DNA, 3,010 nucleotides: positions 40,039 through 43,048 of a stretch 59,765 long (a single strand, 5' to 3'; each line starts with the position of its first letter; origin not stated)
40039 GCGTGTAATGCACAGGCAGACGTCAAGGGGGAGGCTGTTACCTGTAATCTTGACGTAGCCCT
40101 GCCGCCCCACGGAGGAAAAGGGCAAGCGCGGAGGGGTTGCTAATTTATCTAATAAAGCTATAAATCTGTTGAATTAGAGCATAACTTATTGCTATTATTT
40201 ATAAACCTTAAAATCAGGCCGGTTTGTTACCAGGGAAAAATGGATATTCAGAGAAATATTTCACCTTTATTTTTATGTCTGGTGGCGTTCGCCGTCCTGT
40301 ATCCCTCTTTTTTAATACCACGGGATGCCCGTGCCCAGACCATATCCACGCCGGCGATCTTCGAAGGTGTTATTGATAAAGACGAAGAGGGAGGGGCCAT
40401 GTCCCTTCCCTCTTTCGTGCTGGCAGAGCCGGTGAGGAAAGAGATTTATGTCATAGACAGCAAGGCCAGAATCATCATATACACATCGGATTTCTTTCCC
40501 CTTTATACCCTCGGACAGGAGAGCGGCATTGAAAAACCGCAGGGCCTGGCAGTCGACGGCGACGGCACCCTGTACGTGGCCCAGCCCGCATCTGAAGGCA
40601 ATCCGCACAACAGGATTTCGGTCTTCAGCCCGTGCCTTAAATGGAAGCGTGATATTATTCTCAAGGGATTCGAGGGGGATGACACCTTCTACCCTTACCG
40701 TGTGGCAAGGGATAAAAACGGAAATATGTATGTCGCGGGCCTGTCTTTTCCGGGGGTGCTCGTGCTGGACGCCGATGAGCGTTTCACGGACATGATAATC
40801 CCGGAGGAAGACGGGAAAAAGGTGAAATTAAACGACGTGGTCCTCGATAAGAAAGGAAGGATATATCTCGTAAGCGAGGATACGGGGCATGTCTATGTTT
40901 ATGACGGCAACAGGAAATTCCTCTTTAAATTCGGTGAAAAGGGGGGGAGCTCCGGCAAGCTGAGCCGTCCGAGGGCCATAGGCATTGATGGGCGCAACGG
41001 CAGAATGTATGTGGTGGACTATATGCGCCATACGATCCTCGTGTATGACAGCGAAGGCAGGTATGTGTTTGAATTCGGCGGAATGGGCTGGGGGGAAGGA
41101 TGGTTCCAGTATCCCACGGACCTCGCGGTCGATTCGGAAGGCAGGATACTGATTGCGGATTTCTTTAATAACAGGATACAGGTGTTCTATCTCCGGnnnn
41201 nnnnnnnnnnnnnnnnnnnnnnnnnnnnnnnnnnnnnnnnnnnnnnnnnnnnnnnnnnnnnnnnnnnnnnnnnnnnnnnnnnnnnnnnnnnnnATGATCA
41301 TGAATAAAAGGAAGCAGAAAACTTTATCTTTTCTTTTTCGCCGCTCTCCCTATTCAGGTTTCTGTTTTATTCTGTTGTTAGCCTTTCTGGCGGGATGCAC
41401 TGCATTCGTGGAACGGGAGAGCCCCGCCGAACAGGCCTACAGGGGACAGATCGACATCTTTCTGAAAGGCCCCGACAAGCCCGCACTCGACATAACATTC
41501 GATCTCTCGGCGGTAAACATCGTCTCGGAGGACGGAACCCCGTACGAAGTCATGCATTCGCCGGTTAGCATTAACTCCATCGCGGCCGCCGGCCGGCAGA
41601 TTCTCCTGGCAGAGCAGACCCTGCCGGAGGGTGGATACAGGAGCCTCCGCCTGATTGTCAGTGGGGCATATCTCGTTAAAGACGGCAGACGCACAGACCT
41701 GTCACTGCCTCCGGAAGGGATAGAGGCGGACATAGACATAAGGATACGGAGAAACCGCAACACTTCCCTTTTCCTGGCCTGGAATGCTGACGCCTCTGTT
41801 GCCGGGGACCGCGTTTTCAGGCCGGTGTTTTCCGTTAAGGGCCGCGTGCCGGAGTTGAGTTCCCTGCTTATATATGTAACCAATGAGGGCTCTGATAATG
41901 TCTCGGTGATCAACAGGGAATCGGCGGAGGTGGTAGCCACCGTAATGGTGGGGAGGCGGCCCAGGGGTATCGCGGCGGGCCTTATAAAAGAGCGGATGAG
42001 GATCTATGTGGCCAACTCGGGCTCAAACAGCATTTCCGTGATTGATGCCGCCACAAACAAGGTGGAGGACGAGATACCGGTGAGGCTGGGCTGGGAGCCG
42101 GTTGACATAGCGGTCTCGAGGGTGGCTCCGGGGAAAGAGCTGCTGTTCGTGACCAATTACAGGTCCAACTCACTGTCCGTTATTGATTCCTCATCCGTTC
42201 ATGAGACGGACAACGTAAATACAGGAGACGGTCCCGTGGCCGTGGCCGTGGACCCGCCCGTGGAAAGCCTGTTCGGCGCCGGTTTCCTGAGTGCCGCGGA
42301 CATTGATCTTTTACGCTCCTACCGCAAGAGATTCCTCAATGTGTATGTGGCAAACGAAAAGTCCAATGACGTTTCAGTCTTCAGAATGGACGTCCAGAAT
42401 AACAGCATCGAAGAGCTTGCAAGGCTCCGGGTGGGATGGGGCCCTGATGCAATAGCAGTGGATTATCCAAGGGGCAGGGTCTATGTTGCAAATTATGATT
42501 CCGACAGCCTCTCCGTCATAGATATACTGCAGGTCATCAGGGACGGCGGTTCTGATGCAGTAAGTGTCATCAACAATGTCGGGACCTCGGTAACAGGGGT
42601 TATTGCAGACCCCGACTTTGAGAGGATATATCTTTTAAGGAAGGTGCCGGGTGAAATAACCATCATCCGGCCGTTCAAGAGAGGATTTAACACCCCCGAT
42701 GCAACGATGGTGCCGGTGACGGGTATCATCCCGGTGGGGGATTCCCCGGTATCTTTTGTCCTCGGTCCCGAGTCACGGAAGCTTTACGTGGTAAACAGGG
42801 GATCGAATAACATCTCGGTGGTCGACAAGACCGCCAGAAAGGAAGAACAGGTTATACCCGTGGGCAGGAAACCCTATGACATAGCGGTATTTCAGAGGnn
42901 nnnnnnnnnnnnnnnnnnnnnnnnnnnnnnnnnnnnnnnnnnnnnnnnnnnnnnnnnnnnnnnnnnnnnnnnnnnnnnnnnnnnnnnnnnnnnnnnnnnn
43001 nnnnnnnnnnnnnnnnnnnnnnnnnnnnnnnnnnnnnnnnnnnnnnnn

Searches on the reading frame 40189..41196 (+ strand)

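Call 20: search_protein_families(library=pfam, proteins=[window:40189-41196:+], max_evalue=0.01)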
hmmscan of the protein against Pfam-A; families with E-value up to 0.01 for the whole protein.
window:40189-41196:+ (336 aa): 7 families
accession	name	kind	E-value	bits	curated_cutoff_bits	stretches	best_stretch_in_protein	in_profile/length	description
PF01436.27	NHL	-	3.5e-19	68.2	20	1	306-333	1-28/28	NHL repeat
PF06739.17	SBBP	-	2.5e-11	43.8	20.5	1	160-186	7-32/38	Beta-propeller repeat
PF17170.10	DUF5128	-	4.7e-09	36.3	22.9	1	269-335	52-119/321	6-bladed beta-propeller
PF08450.18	SGL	-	1e-08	35.5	26.3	1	188-333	60-210/246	SMP-30/Gluconolactonase/LRE-like region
PF07494.17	Reg_prop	-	2.7e-05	24.3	20.4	0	170-184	8-22/24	Two component regulator propeller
PF20067.5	SSL_N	-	0.0024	18.1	18.9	0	113-131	19-37/46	Strictosidine synthase-like, N-terminal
PF25021.1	TEN_NHL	-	0.0024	17.4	27.1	0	112-132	139-159/357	Teneurin NHL domain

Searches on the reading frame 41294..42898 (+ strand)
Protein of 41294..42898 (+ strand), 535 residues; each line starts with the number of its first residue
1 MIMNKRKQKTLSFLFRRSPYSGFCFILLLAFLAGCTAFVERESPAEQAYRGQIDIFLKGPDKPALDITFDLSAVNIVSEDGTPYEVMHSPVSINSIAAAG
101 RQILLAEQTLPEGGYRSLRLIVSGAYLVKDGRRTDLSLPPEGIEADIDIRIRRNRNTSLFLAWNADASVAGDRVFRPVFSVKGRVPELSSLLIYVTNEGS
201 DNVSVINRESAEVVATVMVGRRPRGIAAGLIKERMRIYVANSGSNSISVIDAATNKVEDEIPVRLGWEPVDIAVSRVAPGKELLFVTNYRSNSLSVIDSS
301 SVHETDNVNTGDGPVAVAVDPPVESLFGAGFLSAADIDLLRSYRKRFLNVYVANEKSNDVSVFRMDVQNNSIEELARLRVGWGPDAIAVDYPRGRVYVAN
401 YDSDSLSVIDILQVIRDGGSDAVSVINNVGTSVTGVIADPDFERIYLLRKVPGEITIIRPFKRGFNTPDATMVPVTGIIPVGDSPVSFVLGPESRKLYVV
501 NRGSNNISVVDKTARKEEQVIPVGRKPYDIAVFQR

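Call 20: search_protein_families(library=pfam, proteins=[window:41294-42898:+], max_evalue=0.01)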
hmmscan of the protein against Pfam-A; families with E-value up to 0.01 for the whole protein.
window:41294-42898:+ (535 aa): 3 families
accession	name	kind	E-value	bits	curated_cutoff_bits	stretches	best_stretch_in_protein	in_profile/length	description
PF10282.15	Lactonase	-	3.2e-09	36.9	21.7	1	350-411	51-115/344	Lactonase, 7-bladed beta-propeller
PF21783.3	YNCE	-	7.2e-08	32.6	27.1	1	194-317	213-331/339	YNCE-like beta-propeller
PF14321.11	DUF4382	-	0.0004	21.1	25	1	87-169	46-123/136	Domain of unknown function (DUF4382)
